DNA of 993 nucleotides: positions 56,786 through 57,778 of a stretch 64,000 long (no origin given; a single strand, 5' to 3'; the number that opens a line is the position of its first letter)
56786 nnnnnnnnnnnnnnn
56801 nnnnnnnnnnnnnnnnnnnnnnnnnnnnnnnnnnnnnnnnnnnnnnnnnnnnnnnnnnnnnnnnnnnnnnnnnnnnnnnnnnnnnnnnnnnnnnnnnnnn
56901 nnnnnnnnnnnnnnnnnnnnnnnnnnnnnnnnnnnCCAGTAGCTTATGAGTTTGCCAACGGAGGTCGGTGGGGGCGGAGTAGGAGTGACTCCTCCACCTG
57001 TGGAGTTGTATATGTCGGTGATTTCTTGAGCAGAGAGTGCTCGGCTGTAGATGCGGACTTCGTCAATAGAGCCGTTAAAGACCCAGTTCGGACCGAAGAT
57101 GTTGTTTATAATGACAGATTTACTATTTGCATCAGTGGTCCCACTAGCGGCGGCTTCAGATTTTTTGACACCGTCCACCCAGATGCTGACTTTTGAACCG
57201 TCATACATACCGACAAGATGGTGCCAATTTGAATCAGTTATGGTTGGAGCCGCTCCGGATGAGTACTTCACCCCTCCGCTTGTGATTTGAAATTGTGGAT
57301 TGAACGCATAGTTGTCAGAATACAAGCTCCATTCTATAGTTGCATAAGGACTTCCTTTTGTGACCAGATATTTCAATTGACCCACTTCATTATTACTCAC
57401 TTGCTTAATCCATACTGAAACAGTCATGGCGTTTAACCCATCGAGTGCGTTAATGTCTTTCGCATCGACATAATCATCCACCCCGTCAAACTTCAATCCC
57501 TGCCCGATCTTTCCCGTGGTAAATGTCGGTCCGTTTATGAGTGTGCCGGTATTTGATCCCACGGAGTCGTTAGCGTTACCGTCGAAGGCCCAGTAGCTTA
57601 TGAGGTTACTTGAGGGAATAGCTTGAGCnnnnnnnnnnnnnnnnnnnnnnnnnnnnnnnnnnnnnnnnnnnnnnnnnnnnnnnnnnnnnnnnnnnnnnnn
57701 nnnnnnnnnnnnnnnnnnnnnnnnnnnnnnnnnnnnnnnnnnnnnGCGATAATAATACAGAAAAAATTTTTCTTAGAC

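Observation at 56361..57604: Perfect 590-bp tandem duplication of a LamG-like lectin domain inside a 1770-aa surface protein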

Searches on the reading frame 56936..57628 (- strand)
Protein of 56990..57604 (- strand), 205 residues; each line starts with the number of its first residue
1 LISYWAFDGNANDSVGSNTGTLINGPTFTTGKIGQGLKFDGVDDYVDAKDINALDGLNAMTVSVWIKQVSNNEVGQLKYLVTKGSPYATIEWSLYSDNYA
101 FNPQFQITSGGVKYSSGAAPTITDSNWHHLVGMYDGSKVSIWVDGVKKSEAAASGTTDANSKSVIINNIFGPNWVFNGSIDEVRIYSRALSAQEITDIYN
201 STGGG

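Call 28: search_solved_structures(query=window:56990-57604:-, max_evalue=0.01, show_alignments=2)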
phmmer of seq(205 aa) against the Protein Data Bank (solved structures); distinct sequences matched with E-value up to 0.01: 3.
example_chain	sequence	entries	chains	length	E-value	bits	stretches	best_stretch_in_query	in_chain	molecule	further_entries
5hon_A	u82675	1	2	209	4.4e-05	26.6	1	10-200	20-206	Extracellular arabinanase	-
4qvs_A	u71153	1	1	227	0.00069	22.7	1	22-198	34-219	S-layer domain-containing protein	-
5ho0_A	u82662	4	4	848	0.001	22.1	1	12-200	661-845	Extracellular arabinanase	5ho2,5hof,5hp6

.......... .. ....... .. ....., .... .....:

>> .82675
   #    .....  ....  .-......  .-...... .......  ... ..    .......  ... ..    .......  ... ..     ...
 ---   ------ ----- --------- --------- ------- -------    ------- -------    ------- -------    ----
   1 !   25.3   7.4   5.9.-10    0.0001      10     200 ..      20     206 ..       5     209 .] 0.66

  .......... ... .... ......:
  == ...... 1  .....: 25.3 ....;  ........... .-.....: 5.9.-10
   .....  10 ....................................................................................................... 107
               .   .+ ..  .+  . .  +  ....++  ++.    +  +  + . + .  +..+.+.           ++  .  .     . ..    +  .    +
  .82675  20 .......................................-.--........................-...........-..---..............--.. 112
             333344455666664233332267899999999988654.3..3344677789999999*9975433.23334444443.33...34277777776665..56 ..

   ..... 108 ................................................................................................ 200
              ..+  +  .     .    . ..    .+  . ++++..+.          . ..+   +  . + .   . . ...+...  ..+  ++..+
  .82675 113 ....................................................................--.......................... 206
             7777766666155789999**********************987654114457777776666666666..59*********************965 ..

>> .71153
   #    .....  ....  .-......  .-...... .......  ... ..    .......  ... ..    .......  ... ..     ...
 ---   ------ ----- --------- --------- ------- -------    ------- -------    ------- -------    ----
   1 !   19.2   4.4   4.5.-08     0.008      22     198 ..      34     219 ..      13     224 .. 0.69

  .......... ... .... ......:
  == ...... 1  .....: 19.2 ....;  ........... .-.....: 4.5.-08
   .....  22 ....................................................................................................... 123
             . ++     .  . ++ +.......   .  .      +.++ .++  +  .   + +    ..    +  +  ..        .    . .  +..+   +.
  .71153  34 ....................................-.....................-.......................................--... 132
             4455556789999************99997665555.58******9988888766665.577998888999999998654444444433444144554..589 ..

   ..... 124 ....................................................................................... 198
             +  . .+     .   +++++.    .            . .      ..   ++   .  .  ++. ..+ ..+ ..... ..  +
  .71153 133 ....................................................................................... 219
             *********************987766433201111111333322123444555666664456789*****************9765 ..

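Call 56: predict_structure(alignment_id=A2)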
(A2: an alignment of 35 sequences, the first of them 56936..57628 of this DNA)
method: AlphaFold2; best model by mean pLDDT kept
length: 231 residues; sequences in the alignment: 35
mean_pLDDT: 88.8   pTM: 0.85
mean pLDDT of the five models: 88.8, 88.2, 88.2, 87.9, 86.9
residues with pLDDT >= 90: 162; 70-90: 39; 50-70: 30; < 50: 0
segments of 3 or more residues with pLDDT < 50: none
pLDDT, mean of each block of 10 residues (from residue 1): 80 95 90 95 94 95 98 86 84 87 88 97 89 93 98 97 97 88 92 98 90 55 58 68
secondary structure, 60 per line:
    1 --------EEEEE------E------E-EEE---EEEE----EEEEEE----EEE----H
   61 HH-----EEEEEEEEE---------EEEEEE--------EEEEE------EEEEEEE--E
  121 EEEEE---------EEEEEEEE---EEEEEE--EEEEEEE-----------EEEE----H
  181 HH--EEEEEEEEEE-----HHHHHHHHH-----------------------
elements in order: E9-13 E29-31 E35-38 E43-48 E53-55 E68-76 E86-91 E100-104 E111-117 E120-125 E135-142 E146-151 E154-160 E172-175 E185-194 H200-208

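Call 59: fold_search(model_id=the predicted structure, library=pdb)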
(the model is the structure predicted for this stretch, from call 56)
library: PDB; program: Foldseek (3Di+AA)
matches with E <= 10: 1713; with E <= 0.001: 543
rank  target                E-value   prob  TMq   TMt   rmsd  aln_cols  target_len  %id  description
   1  1diw                  2.5e-12  1.00  0.73  0.40   3.5       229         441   17  THE HC FRAGMENT OF TETANUS TOXIN COMPLEXED WITH GALACTOSE (released 2000-03-24)
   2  7ce2_A                2.8e-12  1.00  0.73  0.40   3.4       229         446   18  The Crystal structure of TeNT Hc complexed with neutralizing antibody (released 2021-04-07)
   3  5hp6                  9.8e-12  1.00  0.71  0.22   2.9       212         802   23  Structure of AbnA, a GH43 extracellular arabinanase from Geobacillus stearothermophilus (a new conformational state) (released 2017-02-01)
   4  9fyq_C                9.8e-12  1.00  0.74  0.42   3.1       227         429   16  Cryo-EM structure of native SV2A in complex with TeNT-Hc, gangliosides and Pro-Macrobody 5 (released 2025-05-21)
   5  5ho2                  9.8e-12  1.00  0.67  0.21   3.9       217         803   24  Crystal structure of AbnA (open conformation), a GH43 extracellular arabinanase from Geobacillus stearothermophilus (released 2017-02-01)
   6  1fv2_A                1.1e-11  1.00  0.72  0.39   3.6       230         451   16  The Hc fragment of tetanus toxin complexed with an analogue of its ganglioside receptor GT1B (released 2001-09-05)
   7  3hmy_A                1.3e-11  1.00  0.73  0.40   3.4       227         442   18  Crystal structure of HCR/T complexed with GT2 (released 2009-07-14)
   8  5hon_A                1.5e-11  1.00  0.70  0.78   3.4       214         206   24  Structure of Domain 4 of AbnA, a GH43 extracellular arabinanase from Geobacillus stearothermophilus, in complex with a (released 2017-02-01)
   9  7by5                  1.5e-11  1.00  0.72  0.14   3.6       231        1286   18  Tetanus neurotoxin mutant-(H233A/E234Q/H237A/Y375F) (released 2021-02-17)
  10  1a8d                  1.8e-11  1.00  0.72  0.39   3.5       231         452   17  TETANUS TOXIN C FRAGMENT (released 1998-10-14)
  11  1af9                  2.1e-11  1.00  0.74  0.41   3.4       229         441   17  TETANUS NEUROTOXIN C FRAGMENT (released 1998-04-29)
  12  6hox                  2.2e-11  1.00  0.74  0.42   2.8       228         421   14  Crystal structure of the binding domain of Paraclostridial Mosquitocidal Protein 1 (released 2019-07-10)
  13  5n0b_A                4.4e-11  1.00  0.72  0.14   3.3       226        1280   18  Crystal structure of the tetanus neurotoxin in complex with GD1a (released 2017-06-21)
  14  8qft                  4.9e-11  1.00  0.69  0.15   4.1       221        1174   15  X-ray structure of non-toxic non-hemagglutinin (NTNH) protein from botulinum neurotoxin serotype X (released 2024-08-14)
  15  5n0c_A                5.2e-11  1.00  0.73  0.14   3.2       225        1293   17  Crystal structure of the tetanus neurotoxin in complex with GM1a (released 2017-06-21)
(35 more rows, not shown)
